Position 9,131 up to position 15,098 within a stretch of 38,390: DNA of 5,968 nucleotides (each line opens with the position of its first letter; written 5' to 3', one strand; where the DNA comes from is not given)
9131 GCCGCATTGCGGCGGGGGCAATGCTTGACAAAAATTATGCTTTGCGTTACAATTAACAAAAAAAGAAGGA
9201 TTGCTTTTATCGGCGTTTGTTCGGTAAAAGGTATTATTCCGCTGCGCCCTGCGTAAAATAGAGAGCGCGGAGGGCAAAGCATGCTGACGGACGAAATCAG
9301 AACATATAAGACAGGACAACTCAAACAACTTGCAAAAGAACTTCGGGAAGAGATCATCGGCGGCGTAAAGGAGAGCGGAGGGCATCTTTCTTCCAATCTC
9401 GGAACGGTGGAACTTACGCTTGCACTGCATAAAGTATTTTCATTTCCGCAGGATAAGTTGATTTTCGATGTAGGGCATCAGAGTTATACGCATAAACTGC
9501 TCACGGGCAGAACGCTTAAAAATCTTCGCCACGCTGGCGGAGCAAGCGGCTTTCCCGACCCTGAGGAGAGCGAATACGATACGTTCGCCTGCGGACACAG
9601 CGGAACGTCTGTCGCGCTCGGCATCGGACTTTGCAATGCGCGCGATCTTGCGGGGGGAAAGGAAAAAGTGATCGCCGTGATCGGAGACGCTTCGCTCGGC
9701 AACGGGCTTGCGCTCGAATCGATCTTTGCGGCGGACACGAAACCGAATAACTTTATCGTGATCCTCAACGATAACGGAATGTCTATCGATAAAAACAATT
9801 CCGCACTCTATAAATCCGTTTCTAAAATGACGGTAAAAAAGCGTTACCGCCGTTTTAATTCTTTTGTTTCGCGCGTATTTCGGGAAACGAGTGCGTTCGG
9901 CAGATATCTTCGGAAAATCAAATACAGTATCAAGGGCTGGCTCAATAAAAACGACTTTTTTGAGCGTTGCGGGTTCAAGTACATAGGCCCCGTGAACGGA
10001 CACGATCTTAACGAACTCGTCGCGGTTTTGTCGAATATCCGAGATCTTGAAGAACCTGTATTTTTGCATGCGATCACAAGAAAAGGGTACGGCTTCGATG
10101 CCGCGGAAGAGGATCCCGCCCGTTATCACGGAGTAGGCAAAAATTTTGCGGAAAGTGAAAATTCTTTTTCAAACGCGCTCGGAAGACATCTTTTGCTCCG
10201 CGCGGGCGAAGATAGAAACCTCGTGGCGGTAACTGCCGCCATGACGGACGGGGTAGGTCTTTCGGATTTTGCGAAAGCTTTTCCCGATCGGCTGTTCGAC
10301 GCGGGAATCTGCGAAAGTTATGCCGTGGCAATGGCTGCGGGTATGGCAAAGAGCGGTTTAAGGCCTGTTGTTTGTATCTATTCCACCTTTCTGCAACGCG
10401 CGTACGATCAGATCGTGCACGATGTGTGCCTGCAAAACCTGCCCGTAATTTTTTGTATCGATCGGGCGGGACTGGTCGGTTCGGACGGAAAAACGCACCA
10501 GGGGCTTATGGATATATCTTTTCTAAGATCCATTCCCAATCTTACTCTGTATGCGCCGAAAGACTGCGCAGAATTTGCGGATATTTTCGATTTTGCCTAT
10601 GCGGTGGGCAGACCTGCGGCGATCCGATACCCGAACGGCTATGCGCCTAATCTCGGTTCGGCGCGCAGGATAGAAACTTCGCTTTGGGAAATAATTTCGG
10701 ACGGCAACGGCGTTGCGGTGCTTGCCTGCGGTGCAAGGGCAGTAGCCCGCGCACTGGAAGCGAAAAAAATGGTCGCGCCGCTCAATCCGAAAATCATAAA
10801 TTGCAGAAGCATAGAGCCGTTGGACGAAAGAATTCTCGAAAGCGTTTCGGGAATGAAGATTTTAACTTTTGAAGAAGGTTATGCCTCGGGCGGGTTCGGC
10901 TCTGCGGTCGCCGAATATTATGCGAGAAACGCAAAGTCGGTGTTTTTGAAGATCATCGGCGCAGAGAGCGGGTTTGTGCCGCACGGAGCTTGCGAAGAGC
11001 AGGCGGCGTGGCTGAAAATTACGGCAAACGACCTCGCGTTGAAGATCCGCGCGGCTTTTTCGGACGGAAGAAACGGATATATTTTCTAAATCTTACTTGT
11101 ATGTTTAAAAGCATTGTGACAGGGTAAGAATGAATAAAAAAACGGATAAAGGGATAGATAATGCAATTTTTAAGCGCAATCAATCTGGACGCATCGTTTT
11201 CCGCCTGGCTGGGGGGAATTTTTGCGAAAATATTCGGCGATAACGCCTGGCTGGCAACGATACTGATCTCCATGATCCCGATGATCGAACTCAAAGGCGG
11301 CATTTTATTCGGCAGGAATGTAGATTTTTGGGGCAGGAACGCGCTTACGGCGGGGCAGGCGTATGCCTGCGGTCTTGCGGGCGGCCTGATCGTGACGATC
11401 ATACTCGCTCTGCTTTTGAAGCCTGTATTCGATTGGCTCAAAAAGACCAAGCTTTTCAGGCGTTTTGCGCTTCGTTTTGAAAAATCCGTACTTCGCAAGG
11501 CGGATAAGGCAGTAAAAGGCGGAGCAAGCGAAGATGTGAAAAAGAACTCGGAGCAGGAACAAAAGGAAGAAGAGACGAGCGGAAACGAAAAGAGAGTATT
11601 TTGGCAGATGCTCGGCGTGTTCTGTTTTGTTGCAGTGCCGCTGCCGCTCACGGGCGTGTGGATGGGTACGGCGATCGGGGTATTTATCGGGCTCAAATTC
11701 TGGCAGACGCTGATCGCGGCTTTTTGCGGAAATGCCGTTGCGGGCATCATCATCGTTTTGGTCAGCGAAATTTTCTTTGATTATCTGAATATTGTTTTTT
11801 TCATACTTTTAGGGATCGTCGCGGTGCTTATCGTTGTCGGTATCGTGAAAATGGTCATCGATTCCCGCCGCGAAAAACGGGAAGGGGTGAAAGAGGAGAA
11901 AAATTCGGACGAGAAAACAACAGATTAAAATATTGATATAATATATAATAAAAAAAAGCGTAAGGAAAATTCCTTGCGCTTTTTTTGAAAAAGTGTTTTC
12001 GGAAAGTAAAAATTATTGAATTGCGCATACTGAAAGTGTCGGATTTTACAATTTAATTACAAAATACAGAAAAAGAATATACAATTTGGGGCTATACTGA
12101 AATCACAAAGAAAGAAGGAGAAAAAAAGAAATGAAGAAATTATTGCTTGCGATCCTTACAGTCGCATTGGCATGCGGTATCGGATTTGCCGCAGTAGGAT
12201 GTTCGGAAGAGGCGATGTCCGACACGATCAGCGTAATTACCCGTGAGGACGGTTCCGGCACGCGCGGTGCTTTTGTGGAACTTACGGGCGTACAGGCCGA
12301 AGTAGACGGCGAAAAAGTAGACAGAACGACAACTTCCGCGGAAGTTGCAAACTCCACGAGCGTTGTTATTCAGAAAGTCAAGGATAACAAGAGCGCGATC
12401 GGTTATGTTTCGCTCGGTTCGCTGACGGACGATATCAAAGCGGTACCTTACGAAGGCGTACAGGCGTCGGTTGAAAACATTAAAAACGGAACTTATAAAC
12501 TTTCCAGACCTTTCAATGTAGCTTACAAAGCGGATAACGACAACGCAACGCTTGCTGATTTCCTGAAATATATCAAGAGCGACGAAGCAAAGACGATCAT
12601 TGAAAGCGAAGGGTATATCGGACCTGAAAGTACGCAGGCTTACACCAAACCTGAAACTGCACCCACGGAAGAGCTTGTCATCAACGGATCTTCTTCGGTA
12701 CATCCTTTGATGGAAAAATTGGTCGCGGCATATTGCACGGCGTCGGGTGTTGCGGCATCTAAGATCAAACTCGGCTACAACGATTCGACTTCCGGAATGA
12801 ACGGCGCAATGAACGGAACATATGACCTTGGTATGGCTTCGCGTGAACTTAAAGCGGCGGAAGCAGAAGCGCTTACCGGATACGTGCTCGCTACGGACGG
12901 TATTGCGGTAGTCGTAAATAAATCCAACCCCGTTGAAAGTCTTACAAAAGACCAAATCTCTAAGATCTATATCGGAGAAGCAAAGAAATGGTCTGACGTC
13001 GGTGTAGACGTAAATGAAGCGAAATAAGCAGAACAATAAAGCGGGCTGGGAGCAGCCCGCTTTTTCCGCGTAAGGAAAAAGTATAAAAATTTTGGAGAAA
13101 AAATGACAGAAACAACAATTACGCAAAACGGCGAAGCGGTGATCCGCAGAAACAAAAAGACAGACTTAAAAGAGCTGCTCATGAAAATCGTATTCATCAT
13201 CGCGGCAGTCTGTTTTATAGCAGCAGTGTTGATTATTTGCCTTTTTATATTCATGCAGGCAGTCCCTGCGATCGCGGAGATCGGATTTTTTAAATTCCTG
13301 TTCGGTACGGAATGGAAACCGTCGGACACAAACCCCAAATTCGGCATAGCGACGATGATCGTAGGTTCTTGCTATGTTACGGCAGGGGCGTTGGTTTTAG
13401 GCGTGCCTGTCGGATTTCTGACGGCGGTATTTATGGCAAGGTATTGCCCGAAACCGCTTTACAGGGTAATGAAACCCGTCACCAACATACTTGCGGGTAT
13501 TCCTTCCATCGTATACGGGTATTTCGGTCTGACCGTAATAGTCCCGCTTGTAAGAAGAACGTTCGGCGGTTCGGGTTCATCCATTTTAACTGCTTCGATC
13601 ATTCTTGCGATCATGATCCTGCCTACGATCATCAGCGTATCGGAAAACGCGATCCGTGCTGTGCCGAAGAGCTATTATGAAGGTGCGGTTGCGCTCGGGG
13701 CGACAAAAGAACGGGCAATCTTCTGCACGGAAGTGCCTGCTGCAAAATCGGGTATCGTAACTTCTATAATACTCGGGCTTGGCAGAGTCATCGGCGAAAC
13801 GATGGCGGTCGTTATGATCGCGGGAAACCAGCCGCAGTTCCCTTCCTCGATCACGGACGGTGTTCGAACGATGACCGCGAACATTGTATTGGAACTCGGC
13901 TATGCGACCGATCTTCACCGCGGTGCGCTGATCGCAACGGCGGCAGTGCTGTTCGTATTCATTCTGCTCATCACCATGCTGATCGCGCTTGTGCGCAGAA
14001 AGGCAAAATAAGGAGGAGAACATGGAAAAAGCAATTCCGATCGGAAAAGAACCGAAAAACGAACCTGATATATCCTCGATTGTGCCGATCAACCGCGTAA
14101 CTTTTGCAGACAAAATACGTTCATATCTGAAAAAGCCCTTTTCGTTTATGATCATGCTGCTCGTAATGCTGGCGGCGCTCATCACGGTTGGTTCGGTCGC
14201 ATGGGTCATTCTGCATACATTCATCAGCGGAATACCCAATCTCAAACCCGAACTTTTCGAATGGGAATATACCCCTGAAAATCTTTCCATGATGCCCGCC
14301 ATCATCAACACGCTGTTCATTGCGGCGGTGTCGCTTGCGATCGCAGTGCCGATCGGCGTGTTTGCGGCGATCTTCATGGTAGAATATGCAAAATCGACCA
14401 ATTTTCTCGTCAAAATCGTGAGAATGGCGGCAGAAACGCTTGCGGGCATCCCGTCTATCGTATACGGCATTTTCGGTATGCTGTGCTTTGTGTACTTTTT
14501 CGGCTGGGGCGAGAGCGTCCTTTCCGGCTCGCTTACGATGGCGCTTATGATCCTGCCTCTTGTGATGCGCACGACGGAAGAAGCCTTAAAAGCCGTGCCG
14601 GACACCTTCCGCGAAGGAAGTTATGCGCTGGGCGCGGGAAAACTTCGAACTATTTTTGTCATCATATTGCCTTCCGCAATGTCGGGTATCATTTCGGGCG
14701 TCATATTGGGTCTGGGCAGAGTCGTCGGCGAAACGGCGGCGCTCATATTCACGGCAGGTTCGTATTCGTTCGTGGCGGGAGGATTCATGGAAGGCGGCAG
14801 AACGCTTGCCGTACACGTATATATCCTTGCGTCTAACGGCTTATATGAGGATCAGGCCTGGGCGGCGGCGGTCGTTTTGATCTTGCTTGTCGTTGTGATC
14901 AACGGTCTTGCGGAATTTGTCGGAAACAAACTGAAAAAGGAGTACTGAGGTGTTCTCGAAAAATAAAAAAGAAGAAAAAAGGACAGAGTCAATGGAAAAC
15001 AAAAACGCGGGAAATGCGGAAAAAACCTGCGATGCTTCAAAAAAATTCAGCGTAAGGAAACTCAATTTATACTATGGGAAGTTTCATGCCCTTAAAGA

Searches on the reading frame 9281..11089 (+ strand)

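Call 31: search_protein_families(library=pfam, proteins=[window:9281-11089:+])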
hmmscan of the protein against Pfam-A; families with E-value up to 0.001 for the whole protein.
window:9281-11089:+ (602 aa): 5 families
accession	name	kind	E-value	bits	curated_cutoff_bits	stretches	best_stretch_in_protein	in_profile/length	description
PF13292.11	DXP_synthase_N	-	2.5e-93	312.7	21.2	1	4-266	8-274/274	1-deoxy-D-xylulose-5-phosphate synthase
PF02779.29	Transket_pyr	-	9.1e-38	130.1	27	1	296-452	5-169/174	Transketolase, pyrimidine binding domain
PF02780.25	Transketolase_C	-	5.8e-11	42.8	25.9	1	469-584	3-123/124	Transketolase, C-terminal domain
PF02775.26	TPP_enzyme_C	-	0.0002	21.6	21.9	0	101-187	24-105/151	Thiamine pyrophosphate enzyme, C-terminal TPP binding domain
PF00456.26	Transketolase_N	-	0.00043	19.8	22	0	128-194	145-208/334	Transketolase, thiamine diphosphate binding domain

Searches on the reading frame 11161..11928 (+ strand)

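Call 31: search_protein_families(library=pfam, proteins=[window:11161-11928:+])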
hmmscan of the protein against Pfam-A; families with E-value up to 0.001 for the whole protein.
window:11161-11928:+ (255 aa): 2 families
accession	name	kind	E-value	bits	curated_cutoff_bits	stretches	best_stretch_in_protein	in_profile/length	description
PF06695.16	Sm_multidrug_ex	-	2.4e-24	86.7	30.7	1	43-197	1-121/121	Putative small multi-drug export protein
PF16118.10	DUF4834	-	0.00022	22.5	27.8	0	210-249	6-46/99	Domain of unknown function (DUF4834)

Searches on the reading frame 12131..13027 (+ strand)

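Call 31: search_protein_families(library=pfam, proteins=[window:12131-13027:+])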
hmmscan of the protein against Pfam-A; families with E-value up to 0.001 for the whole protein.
window:12131-13027:+ (298 aa): 2 families
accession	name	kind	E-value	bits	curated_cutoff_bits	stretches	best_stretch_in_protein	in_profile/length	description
PF12849.12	PBP_like_2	-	3.4e-29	102.9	27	2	175-290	5-126/267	PBP superfamily domain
PF13531.11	SBP_bac_11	-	1.5e-05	25.3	25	0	83-162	151-226/227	Bacterial extracellular solute-binding protein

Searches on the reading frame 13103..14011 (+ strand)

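Call 31: search_protein_families(library=pfam, proteins=[window:13103-14011:+])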
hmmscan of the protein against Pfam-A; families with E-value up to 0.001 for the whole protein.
window:13103-14011:+ (302 aa): 1 family
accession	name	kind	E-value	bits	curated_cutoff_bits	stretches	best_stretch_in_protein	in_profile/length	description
PF00528.27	BPD_transp_1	-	7.9e-22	78.3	26.4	1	104-300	1-181/184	Binding-protein-dependent transport system inner membrane component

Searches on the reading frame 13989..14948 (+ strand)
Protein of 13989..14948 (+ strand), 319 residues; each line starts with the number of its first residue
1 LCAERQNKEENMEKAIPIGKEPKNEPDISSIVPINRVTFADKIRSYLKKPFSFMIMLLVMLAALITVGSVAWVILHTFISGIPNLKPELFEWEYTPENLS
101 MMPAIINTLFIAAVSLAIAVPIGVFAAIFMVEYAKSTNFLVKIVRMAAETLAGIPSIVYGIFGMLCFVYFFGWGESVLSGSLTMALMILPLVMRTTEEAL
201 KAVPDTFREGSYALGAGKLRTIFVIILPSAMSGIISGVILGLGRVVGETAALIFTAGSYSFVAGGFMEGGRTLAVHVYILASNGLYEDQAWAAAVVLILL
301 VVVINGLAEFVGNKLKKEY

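Call 31: search_protein_families(library=pfam, proteins=[window:13989-14948:+])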
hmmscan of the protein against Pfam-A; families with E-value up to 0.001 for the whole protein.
window:13989-14948:+ (319 aa): 1 family
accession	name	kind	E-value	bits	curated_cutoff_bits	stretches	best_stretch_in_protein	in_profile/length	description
PF00528.27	BPD_transp_1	-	2.1e-19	70.4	26.4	1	119-316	1-183/184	Binding-protein-dependent transport system inner membrane component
